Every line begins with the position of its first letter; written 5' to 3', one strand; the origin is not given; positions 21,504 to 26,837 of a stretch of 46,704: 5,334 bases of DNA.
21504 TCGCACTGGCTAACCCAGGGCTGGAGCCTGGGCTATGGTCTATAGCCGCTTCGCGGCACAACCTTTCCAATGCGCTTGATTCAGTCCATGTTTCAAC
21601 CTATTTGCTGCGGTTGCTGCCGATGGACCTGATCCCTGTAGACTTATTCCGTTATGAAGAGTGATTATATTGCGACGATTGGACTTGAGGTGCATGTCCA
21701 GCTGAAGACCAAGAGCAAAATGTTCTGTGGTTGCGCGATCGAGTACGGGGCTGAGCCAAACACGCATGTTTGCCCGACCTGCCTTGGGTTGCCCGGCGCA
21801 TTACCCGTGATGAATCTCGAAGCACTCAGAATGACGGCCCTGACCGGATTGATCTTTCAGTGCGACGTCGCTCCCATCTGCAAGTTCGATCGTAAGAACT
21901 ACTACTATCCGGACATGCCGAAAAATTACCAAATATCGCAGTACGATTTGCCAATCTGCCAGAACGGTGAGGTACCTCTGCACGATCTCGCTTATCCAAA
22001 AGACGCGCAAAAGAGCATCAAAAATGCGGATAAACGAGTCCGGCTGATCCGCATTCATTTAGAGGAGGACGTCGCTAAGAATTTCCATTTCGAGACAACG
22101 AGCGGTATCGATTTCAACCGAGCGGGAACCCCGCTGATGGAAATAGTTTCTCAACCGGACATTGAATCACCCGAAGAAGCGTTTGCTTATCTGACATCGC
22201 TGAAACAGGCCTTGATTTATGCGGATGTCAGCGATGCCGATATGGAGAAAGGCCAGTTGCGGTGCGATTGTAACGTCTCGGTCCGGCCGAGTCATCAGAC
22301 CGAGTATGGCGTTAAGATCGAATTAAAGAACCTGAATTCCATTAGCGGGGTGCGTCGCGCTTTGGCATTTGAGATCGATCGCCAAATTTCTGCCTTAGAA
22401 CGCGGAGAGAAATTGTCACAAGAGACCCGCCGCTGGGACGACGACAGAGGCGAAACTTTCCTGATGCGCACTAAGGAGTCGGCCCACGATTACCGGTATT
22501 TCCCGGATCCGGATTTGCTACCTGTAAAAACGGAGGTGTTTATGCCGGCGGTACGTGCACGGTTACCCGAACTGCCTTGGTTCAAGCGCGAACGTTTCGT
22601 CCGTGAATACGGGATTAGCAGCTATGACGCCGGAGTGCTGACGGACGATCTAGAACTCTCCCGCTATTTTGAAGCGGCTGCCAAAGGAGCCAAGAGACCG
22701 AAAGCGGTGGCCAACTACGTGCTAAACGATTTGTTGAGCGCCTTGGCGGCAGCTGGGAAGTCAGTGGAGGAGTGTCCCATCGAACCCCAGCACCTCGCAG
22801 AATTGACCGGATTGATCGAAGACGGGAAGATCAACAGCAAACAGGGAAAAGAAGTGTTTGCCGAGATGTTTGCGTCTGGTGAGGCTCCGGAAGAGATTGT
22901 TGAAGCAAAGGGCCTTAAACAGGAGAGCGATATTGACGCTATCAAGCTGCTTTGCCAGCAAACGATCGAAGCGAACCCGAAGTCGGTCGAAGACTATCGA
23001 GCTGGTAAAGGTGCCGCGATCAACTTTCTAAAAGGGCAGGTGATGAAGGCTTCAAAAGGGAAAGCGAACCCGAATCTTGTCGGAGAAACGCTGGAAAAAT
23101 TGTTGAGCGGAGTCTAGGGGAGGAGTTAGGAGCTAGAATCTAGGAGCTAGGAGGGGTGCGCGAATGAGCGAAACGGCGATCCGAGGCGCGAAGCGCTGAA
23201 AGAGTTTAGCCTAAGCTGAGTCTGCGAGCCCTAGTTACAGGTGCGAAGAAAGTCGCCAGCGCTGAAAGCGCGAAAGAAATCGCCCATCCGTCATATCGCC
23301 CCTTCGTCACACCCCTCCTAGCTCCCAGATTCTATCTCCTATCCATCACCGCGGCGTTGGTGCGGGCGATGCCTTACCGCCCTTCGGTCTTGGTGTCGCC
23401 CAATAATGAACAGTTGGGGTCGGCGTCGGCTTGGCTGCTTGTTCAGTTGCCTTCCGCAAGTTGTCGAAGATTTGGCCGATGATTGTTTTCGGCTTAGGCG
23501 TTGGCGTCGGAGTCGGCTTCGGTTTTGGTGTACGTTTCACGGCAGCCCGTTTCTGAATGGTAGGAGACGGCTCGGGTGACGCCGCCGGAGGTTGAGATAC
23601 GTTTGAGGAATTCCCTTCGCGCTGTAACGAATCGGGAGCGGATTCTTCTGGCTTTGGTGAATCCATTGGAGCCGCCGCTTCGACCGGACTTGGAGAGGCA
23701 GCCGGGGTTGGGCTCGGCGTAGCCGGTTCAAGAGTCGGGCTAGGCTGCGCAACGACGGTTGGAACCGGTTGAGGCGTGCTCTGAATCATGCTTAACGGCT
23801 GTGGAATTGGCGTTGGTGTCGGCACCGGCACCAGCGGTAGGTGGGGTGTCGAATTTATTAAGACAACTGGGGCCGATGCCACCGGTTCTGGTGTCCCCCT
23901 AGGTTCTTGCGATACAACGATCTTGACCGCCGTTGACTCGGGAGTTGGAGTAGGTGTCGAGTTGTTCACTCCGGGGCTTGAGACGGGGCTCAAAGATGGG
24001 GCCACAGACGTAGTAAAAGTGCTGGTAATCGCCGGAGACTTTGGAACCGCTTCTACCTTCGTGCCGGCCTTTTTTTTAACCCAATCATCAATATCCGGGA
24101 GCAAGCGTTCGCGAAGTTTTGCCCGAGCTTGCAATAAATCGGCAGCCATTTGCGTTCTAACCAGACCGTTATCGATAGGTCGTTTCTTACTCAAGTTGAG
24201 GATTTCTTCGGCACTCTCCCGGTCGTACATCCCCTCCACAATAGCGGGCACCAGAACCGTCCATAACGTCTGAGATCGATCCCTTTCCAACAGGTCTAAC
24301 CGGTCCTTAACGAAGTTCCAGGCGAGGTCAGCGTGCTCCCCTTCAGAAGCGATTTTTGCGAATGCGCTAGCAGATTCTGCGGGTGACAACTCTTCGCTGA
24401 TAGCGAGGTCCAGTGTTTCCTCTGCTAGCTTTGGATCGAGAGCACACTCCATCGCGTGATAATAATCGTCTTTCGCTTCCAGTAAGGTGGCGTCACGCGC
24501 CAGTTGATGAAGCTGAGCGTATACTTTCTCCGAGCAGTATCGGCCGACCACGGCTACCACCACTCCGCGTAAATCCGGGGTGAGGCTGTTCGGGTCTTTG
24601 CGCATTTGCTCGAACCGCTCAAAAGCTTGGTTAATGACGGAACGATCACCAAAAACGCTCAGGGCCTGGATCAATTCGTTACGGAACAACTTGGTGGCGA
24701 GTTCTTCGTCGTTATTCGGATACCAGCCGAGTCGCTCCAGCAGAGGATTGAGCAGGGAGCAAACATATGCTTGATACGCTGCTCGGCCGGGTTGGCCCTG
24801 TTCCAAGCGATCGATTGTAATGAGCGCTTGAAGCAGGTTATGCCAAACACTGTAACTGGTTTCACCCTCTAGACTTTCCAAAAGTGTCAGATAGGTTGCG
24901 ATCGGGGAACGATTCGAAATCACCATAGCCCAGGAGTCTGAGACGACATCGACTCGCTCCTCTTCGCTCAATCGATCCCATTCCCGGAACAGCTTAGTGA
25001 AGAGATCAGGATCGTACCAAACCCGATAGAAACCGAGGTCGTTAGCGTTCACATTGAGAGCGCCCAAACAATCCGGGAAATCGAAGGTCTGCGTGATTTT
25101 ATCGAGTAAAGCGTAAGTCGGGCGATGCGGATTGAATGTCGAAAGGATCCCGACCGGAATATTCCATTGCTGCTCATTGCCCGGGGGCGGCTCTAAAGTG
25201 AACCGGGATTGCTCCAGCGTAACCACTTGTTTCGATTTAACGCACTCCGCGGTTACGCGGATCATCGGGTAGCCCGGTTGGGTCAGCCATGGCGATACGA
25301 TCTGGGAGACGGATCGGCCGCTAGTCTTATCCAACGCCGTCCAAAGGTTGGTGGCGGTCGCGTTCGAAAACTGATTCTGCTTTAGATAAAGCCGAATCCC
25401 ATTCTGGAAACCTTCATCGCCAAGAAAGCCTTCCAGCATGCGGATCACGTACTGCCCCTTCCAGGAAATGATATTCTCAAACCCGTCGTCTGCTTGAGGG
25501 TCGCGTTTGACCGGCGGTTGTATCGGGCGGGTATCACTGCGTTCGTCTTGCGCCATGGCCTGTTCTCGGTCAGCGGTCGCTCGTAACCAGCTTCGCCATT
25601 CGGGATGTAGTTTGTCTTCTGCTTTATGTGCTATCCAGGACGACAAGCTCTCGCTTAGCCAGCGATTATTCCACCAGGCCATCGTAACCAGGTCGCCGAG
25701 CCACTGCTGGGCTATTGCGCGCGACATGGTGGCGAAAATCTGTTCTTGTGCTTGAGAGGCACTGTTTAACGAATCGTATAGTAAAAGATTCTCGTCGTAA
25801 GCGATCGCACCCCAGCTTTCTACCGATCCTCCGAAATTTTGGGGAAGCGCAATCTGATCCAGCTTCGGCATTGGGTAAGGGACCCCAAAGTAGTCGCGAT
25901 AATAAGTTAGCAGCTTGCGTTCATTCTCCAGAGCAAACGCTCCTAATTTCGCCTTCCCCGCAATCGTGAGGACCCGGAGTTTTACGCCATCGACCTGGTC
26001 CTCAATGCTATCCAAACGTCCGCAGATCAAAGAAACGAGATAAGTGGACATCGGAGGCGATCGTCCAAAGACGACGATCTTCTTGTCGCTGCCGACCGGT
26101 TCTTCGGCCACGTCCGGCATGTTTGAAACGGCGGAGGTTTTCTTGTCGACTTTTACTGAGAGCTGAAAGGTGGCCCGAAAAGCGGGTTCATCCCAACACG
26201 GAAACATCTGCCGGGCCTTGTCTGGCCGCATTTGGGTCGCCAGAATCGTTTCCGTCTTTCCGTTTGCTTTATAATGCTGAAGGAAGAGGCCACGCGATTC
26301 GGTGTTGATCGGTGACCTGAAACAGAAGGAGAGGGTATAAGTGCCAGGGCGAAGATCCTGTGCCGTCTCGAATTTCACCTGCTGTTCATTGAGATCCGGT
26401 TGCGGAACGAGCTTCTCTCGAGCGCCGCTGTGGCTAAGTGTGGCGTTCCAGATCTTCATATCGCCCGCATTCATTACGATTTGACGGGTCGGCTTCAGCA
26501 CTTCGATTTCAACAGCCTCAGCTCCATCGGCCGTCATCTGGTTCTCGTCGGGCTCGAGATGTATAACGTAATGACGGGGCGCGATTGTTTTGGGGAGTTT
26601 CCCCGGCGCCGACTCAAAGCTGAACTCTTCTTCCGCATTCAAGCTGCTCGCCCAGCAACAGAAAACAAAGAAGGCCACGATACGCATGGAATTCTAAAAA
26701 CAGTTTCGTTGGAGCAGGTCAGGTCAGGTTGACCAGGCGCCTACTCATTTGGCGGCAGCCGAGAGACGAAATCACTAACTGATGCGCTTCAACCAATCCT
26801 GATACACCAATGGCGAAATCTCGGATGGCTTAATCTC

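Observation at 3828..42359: Most of the longer intergenic spacers carry a long hairpin or TIR element, usually with arms built from tandem 7-9-nt repeats and a locus-specific unit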

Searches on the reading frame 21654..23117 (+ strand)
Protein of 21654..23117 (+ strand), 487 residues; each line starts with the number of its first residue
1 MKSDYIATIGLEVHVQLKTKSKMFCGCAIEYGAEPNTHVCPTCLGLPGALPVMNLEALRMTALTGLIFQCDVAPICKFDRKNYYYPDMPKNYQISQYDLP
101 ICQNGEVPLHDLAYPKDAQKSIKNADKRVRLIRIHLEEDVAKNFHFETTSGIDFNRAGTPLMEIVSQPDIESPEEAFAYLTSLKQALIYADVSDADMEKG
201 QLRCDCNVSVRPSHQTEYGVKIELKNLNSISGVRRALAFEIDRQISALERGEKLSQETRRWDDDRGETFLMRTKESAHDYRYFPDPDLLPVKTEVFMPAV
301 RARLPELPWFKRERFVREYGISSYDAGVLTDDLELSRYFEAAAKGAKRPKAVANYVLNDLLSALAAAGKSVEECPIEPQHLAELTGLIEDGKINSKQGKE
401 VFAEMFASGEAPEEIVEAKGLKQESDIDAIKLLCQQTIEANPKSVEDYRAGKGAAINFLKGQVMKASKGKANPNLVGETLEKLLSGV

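Call 12: search_protein_families(library=pfam, proteins=[window:21654-23117:+])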
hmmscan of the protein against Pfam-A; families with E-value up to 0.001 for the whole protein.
window:21654-23117:+ (487 aa): 2 families
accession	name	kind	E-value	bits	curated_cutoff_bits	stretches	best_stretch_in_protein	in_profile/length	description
PF02934.20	GatB_N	-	3.9e-111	371.1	23.4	1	8-293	2-271/277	GatB/GatE catalytic domain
PF02637.23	GatB_Yqey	-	2.8e-49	167.2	27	1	337-484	1-148/148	GatB domain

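Call 13: search_protein_families(library=ncbifam, proteins=[window:21654-23117:+])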
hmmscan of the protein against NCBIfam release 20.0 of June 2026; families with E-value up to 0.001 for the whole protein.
window:21654-23117:+ (487 aa): 9 families
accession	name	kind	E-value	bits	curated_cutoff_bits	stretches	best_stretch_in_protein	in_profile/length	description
NF004012.0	PRK05477.1-2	equivalog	4.5e-187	622.6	338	1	4-485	3-479/481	Asp-tRNA(Asn)/Glu-tRNA(Gln) amidotransferase subunit GatB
NF004014.0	PRK05477.1-4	equivalog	8.7e-180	598.5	414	1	5-484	3-474/475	Asp-tRNA(Asn)/Glu-tRNA(Gln) amidotransferase subunit GatB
TIGR00133.1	gatB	equivalog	2.1e-165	550.9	314.8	1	4-484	3-480/481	Asp-tRNA(Asn)/Glu-tRNA(Gln) amidotransferase subunit GatB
NF004015.0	PRK05477.1-5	equivalog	2e-161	537.9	628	1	3-484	13-486/488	Asp-tRNA(Asn)/Glu-tRNA(Gln) amidotransferase subunit GatB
NF004011.1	PRK05477.1-1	equivalog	3.2e-156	520.8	680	1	5-482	3-471/475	Asp-tRNA(Asn)/Glu-tRNA(Gln) amidotransferase subunit GatB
NF004013.0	PRK05477.1-3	equivalog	1.8e-136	455.6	653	1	4-480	16-495/501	Asp-tRNA(Asn)/Glu-tRNA(Gln) amidotransferase subunit GatB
NF003107.0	PRK04028.1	equivalog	1.7e-40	139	456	3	253-484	402-624/630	Glu-tRNA(Gln) amidotransferase subunit GatE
NF011291.0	PRK14703.1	equivalog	1.1e-38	133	681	1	312-484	600-767/769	glutamine--tRNA ligase/YqeY domain fusion protein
TIGR00134.1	gatE_arch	equivalog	1.2e-31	109.7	319.55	2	256-484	399-618/622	Glu-tRNA(Gln) amidotransferase subunit GatE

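Call 14: find_related_loci(query=window:21654-23117:+, collection=genome_contigs, flank=10000)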
Query window:21654-23117:+ (487 aa) in genome_contigs; peptide patterns used: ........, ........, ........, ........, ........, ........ (x = any residue, [..] = any of these).
600 stretches matched a pattern (row limit reached: there are more); 594 encode a relative of the query (tblastn E <= 1e-3); the best 80 are kept; 80 distinct loci.
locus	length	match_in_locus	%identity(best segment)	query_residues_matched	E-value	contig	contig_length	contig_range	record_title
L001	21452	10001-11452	82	1-484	0e+0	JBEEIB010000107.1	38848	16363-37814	MAG: Verrucomicrobiota bacterium isolate BP_749 scaffold_535972, whole genome shotgun sequence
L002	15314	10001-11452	79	1-484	0e+0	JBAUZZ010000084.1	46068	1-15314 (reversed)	MAG: Chthoniobacterales bacterium isolate MFD10071_ilm_asm_bin10 k127_481435, whole genome shotgun sequence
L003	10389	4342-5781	73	5-484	0e+0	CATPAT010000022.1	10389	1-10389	MAG: uncultured Chthoniobacterales bacterium isolate COA_Bin_6_2 genome assembly, contig: co_assembly_000000297868, whol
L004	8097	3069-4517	72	4-486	0e+0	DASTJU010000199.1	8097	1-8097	MAG TPA_asm: Chthoniobacterales bacterium isolate SMAG_U1651 k141_1158515, whole genome shotgun sequence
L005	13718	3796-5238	73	4-484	0e+0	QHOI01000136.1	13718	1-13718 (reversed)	MAG: Verrucomicrobia bacterium isolate AV56 14_0927_09_40cm_scaffold_4051_curated, whole genome shotgun sequence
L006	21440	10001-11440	72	5-484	0e+0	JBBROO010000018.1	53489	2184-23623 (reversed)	MAG: Chthoniobacterales bacterium isolate La1_metabat2.312 LA1C_B2.312_k141_1259082L_53489_cov_17.7287, whole genome sho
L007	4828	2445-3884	73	5-484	0e+0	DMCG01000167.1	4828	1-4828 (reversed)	MAG TPA_asm: Spartobacteria bacterium isolate UBA10877 contig_2557, whole genome shotgun sequence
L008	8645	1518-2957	73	5-484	0e+0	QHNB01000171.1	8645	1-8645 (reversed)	MAG: Verrucomicrobia bacterium isolate AV86 14_0929_05_20cm_scaffold_5127_curated, whole genome shotgun sequence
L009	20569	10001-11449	72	3-485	0e+0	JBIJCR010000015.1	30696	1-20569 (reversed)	MAG: Terrimicrobiaceae bacterium isolate ME2006-08-18D6_3300036398_group2_bin181 Rohwer_bin2587_scaffold_782_c1, whole g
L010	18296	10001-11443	71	5-485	0e+0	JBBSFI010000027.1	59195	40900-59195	MAG: Chthoniobacterales bacterium isolate LS1_sbin.82 LS1_sbin.82_K_973932_L_59195_cov_17.9743, whole genome shotgun seq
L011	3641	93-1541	71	3-485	0e+0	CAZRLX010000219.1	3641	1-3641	MAG TPA_asm: uncultured Chthoniobacter sp. isolate SRP319275_co3_63 genome assembly, contig: NODE_22806_length_3641_cov_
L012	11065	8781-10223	70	5-485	0e+0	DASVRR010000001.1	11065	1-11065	MAG TPA_asm: Chthoniobacteraceae bacterium isolate SMAG_U3241 k141_129407, whole genome shotgun sequence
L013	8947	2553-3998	71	3-484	0e+0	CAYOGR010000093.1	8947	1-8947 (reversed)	MAG TPA_asm: uncultured Chthoniobacter sp. isolate SRP318679_co1_228 genome assembly, contig: NODE_12010_length_8947_cov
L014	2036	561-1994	70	5-484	0e+0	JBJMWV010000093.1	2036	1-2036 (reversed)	MAG: Chthoniobacterales bacterium isolate H2_18_all_fractions_metab_conc_45_60_9 k255_1564327, whole genome shotgun sequ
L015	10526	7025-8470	70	3-484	0e+0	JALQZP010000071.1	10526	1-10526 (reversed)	MAG: Terrimicrobiaceae bacterium isolate HJW.13 NODE_71_length_10526_cov_5.410661, whole genome shotgun sequence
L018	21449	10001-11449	72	4-486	0e+0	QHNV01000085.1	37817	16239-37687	MAG: Verrucomicrobia bacterium isolate AV68 14_0929_05_30cm_scaffold_1487_curated, whole genome shotgun sequence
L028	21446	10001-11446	71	5-486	0e+0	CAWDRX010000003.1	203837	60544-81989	MAG: uncultured Verrucomicrobiae bacterium isolate MFD00392.bin.3.308 genome assembly, contig: contig_24268, whole genom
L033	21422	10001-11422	68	5-478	0e+0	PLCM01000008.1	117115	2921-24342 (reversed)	MAG: Spartobacteria bacterium isolate palsa_1414 73.20111000_P3D.6_contig_227, whole genome shotgun sequence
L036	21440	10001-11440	68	5-484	0e+0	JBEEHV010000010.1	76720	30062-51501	MAG: Verrucomicrobiota bacterium isolate BP_754 scaffold_212190, whole genome shotgun sequence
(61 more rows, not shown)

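Call 29: search_protein_families(library=ncbifam, proteins=[L036:9557-9964:+, L033:9611-9964:+, L028:9621-9983:+, L005:9933-10382:+, L018:19976-20362:-], max_evalue=0.01)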
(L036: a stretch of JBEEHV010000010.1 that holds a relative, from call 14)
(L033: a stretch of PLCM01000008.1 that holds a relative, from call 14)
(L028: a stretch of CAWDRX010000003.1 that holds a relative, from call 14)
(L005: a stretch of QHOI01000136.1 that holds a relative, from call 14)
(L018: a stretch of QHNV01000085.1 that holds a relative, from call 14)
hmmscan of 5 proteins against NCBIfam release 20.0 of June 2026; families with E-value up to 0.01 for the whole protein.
L036:9557-9964:+ (136 aa): 1 family
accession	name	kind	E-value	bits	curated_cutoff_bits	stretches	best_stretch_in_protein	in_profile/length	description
TIGR04256.1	GxxExxY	subfamily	2.3e-41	140.8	35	1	6-122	2-116/116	GxxExxY protein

L033:9611-9964:+ (118 aa): 2 families
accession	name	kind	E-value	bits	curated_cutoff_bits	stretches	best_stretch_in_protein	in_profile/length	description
TIGR02436.1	TIGR02436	subfamily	7.2e-24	84.1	24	1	9-114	3-108/109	four helix bundle protein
NF008911.0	PRK12275.1-2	subfamily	0.0056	17.2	137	1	7-114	9-115/118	hypothetical protein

L028:9621-9983:+ (121 aa): 2 families
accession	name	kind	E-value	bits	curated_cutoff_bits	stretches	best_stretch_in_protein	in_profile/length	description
TIGR02436.1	TIGR02436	subfamily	2.2e-24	85.8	24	1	9-113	4-108/109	four helix bundle protein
NF008912.0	PRK12275.1-6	subfamily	0.0023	18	124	1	12-116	10-114/117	hypothetical protein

L005:9933-10382:+ (150 aa): 1 family
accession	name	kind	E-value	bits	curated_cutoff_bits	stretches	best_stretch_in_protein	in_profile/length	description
TIGR02436.1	TIGR02436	subfamily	1.2e-14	54.4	24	1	44-148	3-107/109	four helix bundle protein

L018:19976-20362:- (129 aa): 1 family
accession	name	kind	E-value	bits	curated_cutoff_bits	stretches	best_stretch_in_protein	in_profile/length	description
TIGR02436.1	TIGR02436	subfamily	1.9e-21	76.3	24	1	12-117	3-108/109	four helix bundle protein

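Call 30: search_protein_families(library=pfam, proteins=[L036:9557-9964:+, L033:9611-9964:+, L028:9621-9983:+, L005:9933-10382:+, L018:19976-20362:-], max_evalue=0.01)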
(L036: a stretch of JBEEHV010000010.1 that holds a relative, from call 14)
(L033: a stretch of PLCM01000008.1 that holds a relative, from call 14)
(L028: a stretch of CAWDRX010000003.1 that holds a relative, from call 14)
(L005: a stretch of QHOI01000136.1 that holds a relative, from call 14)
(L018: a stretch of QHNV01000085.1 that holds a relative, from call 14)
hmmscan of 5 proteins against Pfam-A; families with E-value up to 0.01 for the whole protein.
L036:9557-9964:+ (136 aa): 1 family
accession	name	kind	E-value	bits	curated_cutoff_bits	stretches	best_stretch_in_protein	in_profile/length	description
PF13366.12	PDDEXK_3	-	7.3e-39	133.2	22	1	5-121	2-117/117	PD-(D/E)XK nuclease superfamily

L033:9611-9964:+ (118 aa): 1 family
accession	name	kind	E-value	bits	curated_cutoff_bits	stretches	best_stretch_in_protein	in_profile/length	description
PF05635.17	23S_rRNA_IVP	-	5.2e-16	59.2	33.8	1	5-106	3-103/106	23S rRNA-intervening sequence protein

L028:9621-9983:+ (121 aa): 1 family
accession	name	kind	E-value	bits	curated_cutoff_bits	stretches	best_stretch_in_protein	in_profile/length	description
PF05635.17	23S_rRNA_IVP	-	1.8e-16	60.7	33.8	1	11-105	10-103/106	23S rRNA-intervening sequence protein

L005:9933-10382:+ (150 aa): 1 family
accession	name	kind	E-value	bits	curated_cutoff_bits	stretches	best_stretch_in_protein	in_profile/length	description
PF05635.17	23S_rRNA_IVP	-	2.3e-09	37.8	33.8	1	44-118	7-80/106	23S rRNA-intervening sequence protein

L018:19976-20362:- (129 aa): 1 family
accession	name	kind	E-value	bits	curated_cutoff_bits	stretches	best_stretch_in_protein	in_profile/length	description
PF05635.17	23S_rRNA_IVP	-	3.2e-13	50.3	33.8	1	13-110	8-104/106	23S rRNA-intervening sequence protein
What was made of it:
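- Tried and rejected: E11's 68-codon ORF has no significant family match (calls 29, 30).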

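Call 74: find_encoding_contigs(protein=window:21654-23117:+, flank=2000, max_places=4)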
Protein window:21654-23117:+ (487 aa): 1 contig read that carries it; 1 place shown.
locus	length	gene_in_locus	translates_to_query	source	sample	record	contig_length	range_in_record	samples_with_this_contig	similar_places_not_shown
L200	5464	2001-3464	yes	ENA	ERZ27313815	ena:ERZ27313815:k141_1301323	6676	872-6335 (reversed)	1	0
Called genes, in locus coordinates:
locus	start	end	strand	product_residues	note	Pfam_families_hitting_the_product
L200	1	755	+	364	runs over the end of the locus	?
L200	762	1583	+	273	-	PF02674:Colicin_V (weak)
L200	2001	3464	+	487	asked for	PF02934:GatB_N, PF02637:GatB_Yqey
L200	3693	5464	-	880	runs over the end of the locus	?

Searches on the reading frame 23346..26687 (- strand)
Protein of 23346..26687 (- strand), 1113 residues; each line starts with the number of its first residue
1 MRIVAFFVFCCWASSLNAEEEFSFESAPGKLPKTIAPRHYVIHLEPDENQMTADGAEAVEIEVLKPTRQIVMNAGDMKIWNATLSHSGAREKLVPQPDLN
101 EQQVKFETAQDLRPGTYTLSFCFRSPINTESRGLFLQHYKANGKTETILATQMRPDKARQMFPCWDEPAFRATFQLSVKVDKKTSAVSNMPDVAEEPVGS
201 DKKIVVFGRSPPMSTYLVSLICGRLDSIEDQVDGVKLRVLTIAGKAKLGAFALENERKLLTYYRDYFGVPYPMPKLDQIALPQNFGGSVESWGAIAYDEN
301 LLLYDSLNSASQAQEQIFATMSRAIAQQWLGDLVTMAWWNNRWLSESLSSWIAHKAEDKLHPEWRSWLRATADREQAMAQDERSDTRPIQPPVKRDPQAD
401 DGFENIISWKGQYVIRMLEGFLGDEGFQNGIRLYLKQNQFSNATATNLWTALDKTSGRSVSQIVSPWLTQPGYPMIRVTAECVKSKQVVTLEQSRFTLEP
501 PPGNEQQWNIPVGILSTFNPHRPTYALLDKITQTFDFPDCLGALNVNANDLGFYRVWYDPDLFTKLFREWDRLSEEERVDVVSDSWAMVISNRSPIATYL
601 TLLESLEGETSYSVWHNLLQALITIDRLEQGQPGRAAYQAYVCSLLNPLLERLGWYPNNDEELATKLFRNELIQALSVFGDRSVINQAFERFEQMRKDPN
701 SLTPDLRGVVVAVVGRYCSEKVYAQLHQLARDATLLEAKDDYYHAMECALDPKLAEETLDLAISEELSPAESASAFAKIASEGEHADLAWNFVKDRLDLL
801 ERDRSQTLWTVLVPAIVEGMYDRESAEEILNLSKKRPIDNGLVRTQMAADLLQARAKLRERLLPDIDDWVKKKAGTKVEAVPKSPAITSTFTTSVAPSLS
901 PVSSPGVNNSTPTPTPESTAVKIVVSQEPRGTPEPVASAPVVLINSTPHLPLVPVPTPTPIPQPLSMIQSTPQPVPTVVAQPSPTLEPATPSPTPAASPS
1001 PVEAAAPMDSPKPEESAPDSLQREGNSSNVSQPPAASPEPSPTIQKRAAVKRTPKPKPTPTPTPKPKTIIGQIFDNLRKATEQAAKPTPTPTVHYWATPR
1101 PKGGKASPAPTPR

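Call 12: search_protein_families(library=pfam, proteins=[window:23346-26687:-])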
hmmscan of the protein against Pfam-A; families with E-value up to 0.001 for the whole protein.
window:23346-26687:- (1113 aa): 3 families
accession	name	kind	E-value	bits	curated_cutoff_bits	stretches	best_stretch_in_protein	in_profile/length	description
PF11838.14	ERAP1_C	-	1.8e-55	189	38.2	1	545-836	3-300/318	ERAP1-like C-terminal domain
PF01433.26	Peptidase_M1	-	2.6e-55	187.9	27.7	1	251-467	1-218/218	Peptidase family M1 domain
PF17900.6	Peptidase_M1_N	-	2.5e-44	152.1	25.8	1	37-217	2-186/186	Peptidase M1 N-terminal domain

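Call 13: search_protein_families(library=ncbifam, proteins=[window:23346-26687:-])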
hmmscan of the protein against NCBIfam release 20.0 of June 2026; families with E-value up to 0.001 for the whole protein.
window:23346-26687:- (1113 aa): 3 families
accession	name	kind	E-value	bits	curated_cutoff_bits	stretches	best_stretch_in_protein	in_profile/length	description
TIGR02412.1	pepN_strep_liv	equivalog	4.1e-66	223.9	591.2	1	112-651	85-625/832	aminopeptidase N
TIGR02414.1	pepN_proteo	equivalog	5e-24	84.5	718.2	1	145-510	106-477/868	aminopeptidase N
TIGR02411.1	leuko_A4_hydro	equivalog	3.5e-21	75.6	761.7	1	33-451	9-416/600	leukotriene-A(4) hydrolase/aminopeptidase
